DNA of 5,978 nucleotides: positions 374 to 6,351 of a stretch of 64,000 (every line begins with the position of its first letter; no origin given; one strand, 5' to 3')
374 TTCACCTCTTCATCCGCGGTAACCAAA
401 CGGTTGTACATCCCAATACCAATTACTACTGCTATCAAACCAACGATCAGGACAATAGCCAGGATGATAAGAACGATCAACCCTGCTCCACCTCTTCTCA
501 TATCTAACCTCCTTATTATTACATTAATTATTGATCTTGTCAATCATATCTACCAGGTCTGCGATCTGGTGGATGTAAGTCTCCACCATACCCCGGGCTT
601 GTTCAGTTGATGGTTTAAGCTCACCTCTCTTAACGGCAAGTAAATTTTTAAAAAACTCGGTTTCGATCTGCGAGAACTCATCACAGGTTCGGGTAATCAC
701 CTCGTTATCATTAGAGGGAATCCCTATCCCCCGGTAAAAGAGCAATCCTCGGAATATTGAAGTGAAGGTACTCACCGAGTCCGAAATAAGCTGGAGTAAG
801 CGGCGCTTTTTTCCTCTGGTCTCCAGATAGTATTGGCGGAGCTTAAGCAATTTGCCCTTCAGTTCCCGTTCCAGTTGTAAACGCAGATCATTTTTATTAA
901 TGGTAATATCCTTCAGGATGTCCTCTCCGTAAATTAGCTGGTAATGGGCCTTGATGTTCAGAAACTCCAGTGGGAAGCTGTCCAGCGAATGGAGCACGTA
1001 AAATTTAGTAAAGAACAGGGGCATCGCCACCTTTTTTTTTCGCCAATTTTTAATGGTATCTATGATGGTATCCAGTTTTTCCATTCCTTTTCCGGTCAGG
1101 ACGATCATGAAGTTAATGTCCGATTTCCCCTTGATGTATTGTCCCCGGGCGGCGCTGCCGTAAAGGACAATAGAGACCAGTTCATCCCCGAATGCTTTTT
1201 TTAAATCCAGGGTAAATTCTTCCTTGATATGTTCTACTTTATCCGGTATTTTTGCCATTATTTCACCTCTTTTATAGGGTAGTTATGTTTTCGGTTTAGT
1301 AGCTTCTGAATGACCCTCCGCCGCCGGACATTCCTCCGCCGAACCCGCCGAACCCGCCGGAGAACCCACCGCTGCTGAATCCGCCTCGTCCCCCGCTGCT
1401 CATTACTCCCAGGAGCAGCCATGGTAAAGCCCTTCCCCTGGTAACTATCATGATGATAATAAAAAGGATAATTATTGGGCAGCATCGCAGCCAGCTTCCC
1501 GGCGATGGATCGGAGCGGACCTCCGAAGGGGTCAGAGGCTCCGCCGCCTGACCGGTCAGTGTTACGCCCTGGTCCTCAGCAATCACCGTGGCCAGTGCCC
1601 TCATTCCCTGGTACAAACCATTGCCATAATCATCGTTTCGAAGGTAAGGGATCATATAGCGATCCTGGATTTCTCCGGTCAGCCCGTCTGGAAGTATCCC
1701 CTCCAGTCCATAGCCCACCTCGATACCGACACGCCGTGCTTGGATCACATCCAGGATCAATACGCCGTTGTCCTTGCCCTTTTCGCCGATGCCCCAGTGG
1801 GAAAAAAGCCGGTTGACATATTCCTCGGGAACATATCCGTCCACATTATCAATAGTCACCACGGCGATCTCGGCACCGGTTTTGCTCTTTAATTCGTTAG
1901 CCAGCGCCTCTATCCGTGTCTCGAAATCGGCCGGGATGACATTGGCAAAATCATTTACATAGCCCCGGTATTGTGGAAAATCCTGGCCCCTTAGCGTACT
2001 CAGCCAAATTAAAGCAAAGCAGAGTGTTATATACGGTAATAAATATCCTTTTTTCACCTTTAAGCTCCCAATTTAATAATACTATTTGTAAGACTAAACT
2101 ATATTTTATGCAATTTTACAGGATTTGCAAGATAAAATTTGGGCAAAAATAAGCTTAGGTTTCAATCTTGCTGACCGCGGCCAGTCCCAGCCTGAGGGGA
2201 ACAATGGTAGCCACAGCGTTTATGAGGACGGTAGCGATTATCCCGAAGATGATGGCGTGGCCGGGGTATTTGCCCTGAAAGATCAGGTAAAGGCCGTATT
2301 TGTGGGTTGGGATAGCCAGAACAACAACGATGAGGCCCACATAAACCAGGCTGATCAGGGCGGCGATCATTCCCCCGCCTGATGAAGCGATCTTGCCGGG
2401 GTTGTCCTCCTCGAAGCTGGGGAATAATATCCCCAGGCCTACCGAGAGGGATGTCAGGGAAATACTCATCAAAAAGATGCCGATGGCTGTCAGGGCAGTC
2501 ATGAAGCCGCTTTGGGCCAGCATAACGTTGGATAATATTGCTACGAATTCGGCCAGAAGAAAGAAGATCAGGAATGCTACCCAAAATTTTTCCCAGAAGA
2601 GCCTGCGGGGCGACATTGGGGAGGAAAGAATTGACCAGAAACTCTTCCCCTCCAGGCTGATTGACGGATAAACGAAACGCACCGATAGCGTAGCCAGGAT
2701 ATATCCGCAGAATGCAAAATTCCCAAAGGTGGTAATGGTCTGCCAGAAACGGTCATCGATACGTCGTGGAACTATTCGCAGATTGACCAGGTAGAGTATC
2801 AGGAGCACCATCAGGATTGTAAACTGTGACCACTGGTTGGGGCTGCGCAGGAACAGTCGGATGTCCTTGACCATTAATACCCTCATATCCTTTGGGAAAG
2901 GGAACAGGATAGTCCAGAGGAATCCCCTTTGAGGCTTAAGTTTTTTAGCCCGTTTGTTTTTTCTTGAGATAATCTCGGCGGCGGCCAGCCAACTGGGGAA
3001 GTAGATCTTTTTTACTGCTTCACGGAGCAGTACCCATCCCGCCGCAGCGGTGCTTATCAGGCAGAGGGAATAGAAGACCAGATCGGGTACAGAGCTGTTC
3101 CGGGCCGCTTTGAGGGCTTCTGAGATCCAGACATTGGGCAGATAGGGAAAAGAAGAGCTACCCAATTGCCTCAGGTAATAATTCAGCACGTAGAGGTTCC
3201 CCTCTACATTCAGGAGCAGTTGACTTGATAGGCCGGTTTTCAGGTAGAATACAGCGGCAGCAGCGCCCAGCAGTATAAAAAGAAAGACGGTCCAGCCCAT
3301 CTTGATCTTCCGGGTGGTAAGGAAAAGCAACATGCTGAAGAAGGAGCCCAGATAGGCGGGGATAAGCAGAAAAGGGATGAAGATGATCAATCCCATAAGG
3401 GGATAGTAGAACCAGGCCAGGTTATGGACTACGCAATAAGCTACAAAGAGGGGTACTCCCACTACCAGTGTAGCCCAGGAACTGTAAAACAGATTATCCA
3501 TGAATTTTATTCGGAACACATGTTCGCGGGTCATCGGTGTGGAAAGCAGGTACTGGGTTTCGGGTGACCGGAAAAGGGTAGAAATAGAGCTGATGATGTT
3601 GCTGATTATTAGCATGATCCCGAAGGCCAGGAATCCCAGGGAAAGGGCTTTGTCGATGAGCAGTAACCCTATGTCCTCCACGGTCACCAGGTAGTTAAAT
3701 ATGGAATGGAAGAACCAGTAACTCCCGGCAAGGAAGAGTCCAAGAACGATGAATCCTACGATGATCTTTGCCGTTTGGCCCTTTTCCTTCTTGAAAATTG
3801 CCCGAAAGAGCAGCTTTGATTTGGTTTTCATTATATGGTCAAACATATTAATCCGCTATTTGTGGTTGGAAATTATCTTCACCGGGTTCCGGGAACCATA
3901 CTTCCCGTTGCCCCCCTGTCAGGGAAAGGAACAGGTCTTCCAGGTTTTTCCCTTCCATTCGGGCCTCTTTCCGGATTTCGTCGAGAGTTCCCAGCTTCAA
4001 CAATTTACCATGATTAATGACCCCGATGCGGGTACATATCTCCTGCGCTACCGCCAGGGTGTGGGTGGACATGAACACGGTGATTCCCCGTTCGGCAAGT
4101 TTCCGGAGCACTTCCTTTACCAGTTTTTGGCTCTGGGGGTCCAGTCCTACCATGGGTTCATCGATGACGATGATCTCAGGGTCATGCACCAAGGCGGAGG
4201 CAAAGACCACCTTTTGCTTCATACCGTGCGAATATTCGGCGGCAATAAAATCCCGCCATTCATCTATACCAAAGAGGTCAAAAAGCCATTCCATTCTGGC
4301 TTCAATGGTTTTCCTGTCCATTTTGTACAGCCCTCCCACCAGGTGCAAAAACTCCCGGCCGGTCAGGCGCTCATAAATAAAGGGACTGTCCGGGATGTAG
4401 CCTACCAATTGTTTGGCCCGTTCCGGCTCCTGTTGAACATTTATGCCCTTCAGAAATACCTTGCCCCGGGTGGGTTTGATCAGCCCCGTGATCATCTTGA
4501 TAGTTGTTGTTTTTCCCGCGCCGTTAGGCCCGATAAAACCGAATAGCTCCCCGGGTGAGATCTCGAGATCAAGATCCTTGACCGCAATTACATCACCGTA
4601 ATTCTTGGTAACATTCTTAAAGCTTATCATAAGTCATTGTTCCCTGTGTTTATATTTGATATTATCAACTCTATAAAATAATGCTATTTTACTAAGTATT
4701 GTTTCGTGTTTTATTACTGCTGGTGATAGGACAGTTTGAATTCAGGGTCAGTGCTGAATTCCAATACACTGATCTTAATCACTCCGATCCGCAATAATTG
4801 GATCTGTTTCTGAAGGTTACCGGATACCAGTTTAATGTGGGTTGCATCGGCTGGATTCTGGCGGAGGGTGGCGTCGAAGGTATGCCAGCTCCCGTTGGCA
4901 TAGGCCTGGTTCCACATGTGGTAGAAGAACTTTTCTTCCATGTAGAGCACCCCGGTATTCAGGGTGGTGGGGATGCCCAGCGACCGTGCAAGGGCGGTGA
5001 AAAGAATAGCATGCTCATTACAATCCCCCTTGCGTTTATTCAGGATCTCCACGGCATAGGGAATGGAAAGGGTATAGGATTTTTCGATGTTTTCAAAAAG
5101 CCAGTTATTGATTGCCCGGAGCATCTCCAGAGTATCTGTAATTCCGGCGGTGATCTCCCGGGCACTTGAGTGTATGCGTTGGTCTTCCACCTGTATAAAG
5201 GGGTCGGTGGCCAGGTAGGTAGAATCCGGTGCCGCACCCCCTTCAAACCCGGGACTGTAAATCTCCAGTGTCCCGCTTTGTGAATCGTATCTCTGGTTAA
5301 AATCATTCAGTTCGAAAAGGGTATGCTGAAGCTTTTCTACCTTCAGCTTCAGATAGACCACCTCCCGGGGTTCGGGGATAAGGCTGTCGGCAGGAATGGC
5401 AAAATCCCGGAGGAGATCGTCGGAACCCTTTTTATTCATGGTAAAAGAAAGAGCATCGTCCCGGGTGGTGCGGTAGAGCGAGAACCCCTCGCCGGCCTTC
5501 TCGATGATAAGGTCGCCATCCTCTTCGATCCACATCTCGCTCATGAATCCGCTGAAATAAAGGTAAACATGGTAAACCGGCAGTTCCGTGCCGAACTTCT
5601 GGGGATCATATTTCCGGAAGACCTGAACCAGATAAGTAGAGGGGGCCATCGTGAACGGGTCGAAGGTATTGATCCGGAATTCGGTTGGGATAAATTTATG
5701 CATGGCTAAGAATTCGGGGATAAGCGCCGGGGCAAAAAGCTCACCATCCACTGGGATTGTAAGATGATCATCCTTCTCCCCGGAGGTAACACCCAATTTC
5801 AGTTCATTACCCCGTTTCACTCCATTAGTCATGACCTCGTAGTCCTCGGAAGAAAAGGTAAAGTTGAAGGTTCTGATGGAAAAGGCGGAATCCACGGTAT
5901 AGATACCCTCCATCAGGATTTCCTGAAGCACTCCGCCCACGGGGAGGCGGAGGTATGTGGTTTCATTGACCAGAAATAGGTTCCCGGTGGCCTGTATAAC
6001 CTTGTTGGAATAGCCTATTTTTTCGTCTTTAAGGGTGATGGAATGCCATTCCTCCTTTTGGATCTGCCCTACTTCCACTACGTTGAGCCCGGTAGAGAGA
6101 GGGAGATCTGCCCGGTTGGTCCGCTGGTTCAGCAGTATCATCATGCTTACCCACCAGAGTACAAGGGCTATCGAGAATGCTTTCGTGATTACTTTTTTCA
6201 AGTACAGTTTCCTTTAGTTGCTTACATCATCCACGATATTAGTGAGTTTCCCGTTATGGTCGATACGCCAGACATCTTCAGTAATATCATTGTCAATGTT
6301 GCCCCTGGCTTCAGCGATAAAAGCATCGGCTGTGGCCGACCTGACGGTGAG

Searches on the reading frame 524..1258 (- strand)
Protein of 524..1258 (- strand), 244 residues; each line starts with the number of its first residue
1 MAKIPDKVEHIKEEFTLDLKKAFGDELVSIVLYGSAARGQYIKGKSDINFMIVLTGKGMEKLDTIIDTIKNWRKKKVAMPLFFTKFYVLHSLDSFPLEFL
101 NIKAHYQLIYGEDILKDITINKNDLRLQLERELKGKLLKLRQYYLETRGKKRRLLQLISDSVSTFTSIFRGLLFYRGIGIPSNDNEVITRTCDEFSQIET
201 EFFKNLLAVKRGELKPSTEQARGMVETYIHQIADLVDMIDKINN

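Call 25: search_protein_families(library=pfam, proteins=[window:524-1258:-])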
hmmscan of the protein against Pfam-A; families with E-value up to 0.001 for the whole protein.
window:524-1258:- (244 aa): 1 family
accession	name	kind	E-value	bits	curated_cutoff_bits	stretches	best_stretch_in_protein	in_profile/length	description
PF01909.29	NTP_transf_2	-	0.00011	22.9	21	1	19-74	8-63/93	Nucleotidyltransferase domain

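Call 66: find_encoding_contigs(protein=window:524-1258:-, flank=10000, max_places=3)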
Protein window:524-1258:- (244 aa): 1 contig read that carries it; 1 place shown.
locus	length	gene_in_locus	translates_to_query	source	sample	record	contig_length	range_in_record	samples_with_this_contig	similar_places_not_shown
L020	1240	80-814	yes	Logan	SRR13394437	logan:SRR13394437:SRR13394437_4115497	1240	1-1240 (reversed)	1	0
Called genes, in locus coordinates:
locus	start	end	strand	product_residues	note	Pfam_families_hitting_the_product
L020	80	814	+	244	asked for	-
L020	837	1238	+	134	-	?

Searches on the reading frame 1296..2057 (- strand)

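Call 25: search_protein_families(library=pfam, proteins=[window:1296-2057:-])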
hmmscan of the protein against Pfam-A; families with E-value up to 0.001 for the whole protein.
window:1296-2057:- (253 aa): 1 family
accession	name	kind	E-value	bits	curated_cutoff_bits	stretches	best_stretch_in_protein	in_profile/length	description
PF04536.20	TPM_phosphatase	-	1.2e-37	129.2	22.1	1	34-157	1-124/125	TPM domain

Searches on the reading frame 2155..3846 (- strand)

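Call 25: search_protein_families(library=pfam, proteins=[window:2155-3846:-])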
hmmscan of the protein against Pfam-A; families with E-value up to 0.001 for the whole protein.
window:2155-3846:- (563 aa): 1 family
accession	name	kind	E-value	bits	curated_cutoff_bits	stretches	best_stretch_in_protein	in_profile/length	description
PF16949.11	ABC_tran_2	-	1e-116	391.4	25.7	1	26-562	9-541/542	Putative ATP-binding cassette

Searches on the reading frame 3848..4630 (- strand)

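Call 25: search_protein_families(library=pfam, proteins=[window:3848-4630:-])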
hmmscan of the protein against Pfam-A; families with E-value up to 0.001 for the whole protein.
window:3848-4630:- (260 aa): 5 families
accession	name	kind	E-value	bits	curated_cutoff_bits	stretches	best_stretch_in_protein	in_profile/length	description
PF00005.33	ABC_tran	-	2e-29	103.3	25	1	17-160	1-136/137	ABC transporter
PF13304.12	AAA_21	-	1e-13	52.5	27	1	128-190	233-298/304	AAA domain, putative AbiEii toxin, Type IV TA system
PF13175.12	AAA_15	-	6.5e-08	33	32.1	0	150-193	328-372/374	AAA ATPase domain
PF13166.12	AAA_13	-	0.00024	20.4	36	0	148-200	524-579/713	AAA domain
PF13476.12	AAA_23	-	0.00092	20.3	27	0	18-48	11-40/201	AAA domain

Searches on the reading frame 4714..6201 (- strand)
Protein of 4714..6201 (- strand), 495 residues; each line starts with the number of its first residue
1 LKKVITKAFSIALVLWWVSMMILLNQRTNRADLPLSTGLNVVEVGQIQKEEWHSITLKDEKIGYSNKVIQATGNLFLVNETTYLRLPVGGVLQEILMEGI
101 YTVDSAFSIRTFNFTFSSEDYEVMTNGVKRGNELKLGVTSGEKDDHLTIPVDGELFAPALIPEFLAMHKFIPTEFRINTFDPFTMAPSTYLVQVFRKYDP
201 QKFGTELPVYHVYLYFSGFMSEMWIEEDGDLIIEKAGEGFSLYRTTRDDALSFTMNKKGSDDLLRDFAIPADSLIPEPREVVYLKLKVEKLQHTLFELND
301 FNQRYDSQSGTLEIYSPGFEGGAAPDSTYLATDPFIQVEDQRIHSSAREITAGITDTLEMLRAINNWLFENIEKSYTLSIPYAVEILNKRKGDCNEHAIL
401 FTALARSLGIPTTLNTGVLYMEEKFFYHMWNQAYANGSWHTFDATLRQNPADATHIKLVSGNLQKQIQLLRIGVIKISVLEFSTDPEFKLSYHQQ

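Call 25: search_protein_families(library=pfam, proteins=[window:4714-6201:-])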
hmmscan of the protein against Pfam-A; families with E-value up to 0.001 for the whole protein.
window:4714-6201:- (495 aa): 2 families
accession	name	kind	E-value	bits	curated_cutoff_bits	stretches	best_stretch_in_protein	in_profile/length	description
PF01841.26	Transglut_core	-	1.9e-19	70.3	23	1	347-444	4-108/108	Transglutaminase-like superfamily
PF13471.12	Transglut_core3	-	0.0003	21.1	26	1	390-432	54-96/117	Transglutaminase-like superfamily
